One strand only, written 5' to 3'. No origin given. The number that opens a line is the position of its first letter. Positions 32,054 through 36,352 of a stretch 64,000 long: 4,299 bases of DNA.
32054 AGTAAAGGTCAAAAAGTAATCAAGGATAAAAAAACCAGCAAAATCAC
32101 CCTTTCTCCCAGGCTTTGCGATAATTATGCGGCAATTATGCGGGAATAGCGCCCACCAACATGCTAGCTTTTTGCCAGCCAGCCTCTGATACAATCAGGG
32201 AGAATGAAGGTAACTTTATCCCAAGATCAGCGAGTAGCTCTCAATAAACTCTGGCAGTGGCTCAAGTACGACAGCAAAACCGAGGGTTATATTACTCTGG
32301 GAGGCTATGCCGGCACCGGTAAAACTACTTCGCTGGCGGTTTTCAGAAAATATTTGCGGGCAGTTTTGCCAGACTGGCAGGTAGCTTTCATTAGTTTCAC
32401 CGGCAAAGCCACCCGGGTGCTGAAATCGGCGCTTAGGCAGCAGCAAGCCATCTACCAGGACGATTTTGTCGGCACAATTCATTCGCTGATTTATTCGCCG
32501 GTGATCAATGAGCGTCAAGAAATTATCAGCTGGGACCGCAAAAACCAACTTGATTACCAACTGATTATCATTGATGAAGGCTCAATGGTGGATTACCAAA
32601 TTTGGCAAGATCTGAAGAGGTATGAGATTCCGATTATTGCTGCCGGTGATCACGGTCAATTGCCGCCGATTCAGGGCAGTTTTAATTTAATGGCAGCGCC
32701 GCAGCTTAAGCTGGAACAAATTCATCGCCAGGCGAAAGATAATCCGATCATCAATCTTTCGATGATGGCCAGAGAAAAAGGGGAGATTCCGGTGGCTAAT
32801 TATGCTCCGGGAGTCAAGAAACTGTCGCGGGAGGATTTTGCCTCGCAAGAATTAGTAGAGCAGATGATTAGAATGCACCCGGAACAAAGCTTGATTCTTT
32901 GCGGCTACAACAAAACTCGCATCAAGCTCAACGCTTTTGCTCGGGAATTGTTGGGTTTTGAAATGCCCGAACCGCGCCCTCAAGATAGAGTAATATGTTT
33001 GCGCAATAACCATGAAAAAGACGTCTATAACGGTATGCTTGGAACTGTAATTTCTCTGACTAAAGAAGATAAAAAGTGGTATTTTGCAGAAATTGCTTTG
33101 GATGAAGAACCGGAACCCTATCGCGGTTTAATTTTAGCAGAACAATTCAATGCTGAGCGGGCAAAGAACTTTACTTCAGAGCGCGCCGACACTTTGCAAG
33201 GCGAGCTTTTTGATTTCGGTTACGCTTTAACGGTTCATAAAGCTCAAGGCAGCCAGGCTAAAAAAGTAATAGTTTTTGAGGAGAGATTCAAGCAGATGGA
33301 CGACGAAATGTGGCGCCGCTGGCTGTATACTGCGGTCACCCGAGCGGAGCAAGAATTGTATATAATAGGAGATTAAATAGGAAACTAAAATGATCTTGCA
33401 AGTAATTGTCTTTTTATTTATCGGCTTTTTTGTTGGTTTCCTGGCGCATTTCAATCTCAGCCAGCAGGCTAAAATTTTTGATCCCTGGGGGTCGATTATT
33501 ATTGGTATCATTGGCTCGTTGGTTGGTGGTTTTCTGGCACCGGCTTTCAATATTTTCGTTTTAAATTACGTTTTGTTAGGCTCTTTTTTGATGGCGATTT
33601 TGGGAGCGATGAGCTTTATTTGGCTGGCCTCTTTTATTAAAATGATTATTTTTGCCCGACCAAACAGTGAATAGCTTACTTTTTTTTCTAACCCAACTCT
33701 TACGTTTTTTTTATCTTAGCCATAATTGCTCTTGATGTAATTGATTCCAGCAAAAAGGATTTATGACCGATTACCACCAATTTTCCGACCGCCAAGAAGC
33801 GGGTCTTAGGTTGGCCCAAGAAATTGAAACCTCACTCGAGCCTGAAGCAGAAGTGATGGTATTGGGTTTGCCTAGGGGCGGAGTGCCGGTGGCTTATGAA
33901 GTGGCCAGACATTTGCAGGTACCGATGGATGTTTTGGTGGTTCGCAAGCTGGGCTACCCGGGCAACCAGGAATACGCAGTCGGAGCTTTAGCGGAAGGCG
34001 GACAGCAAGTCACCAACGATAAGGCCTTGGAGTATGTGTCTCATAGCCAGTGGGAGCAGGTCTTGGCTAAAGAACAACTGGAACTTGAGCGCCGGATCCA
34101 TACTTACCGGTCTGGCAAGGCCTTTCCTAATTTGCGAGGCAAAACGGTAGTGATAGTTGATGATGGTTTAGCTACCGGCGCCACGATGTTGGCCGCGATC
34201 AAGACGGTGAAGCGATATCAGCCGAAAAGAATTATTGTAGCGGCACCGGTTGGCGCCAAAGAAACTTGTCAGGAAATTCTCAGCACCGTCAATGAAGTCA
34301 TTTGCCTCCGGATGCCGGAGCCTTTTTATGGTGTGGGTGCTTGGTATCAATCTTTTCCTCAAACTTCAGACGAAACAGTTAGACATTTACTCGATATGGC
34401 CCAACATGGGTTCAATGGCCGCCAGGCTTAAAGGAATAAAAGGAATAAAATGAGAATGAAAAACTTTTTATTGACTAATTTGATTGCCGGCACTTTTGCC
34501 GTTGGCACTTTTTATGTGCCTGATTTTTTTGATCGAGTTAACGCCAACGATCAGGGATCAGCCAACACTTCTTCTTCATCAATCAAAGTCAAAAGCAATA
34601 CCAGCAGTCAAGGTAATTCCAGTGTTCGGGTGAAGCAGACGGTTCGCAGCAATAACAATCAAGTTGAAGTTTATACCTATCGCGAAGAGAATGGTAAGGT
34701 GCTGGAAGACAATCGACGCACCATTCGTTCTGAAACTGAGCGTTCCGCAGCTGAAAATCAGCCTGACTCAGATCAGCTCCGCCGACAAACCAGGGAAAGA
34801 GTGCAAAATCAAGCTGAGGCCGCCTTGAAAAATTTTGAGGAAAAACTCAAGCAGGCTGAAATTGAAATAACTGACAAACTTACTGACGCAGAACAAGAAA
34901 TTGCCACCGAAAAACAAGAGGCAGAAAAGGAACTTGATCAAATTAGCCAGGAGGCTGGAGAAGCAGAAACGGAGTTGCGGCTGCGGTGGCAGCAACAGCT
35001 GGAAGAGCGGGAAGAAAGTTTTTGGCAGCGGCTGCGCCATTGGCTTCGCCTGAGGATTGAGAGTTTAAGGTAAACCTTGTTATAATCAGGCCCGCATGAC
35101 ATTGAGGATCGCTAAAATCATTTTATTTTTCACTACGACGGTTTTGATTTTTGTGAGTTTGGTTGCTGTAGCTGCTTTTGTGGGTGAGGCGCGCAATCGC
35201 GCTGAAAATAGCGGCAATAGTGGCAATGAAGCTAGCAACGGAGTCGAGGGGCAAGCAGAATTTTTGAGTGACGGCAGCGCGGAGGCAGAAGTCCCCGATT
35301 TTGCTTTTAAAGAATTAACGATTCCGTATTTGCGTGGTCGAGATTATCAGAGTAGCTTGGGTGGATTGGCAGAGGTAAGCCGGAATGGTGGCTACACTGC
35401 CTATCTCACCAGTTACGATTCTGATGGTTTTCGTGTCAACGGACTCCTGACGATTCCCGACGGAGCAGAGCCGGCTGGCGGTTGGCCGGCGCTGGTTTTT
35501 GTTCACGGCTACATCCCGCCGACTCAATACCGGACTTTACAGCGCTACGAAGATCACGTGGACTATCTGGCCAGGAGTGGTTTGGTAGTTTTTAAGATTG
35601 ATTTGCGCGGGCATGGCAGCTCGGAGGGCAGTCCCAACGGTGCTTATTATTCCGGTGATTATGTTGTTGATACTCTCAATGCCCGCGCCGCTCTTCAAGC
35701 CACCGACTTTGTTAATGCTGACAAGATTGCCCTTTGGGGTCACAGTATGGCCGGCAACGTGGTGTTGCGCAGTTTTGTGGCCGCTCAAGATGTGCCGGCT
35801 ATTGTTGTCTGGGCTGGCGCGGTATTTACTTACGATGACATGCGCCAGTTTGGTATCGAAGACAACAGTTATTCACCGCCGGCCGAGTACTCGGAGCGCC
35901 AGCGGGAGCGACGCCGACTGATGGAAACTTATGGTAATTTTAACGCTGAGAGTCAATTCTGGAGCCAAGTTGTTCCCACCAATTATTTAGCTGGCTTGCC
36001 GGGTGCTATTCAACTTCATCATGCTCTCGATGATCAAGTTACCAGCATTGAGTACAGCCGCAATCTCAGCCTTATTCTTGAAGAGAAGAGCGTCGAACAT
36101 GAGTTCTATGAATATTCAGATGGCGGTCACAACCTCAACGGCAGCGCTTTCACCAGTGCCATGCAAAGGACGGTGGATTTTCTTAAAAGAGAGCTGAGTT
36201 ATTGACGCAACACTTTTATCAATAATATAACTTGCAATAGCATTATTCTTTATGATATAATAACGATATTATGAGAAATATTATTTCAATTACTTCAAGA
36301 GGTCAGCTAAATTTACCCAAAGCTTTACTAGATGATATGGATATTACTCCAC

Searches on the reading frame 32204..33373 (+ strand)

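Call 86: search_protein_families(library=pfam, proteins=[window:32204-33373:+], max_evalue=0.0001)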
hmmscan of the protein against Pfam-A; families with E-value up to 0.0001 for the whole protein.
window:32204-33373:+ (390 aa): 5 families
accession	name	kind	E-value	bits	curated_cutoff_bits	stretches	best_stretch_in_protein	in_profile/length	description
PF13538.12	UvrD_C_2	-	2.2e-17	63.1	27.4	1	339-388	2-52/52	UvrD-like helicase C-terminal domain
PF13604.12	AAA_30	-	4.7e-17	62.8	27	1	24-191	15-170/191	AAA domain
PF13245.12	AAA_19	-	8.7e-17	62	25.1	1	28-156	12-132/134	AAA domain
PF01443.25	Viral_helicase1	-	1.2e-06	28.9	21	0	326-388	170-227/228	Viral superfamily 1 RNA helicase core domain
PF18335.7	SH3_13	-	1.3e-06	28.6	41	1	258-291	27-60/65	ATP-dependent RecD-like DNA helicase SH3 domain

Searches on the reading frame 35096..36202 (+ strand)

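Call 86: search_protein_families(library=pfam, proteins=[window:35096-36202:+], max_evalue=0.0001)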
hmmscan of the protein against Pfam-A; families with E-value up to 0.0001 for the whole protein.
window:35096-36202:+ (369 aa): 5 families
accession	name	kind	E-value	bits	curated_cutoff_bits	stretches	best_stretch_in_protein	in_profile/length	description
PF12146.15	Hydrolase_4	-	3.1e-13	50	27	1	133-244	7-112/239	Serine aminopeptidase, S33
PF12697.13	Abhydrolase_6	-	1.6e-10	42.5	26.3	1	133-257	1-94/217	Alpha/beta hydrolase family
PF00561.26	Abhydrolase_1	-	1.6e-10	41.5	25.8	1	131-237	1-98/245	alpha/beta hydrolase fold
PF00326.27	Peptidase_S9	-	4.5e-07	30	22.6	1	154-367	6-210/213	Prolyl oligopeptidase family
PF02129.25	Peptidase_S15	-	1.9e-06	28.2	23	1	110-243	1-127/262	X-Pro dipeptidyl-peptidase (S15 family)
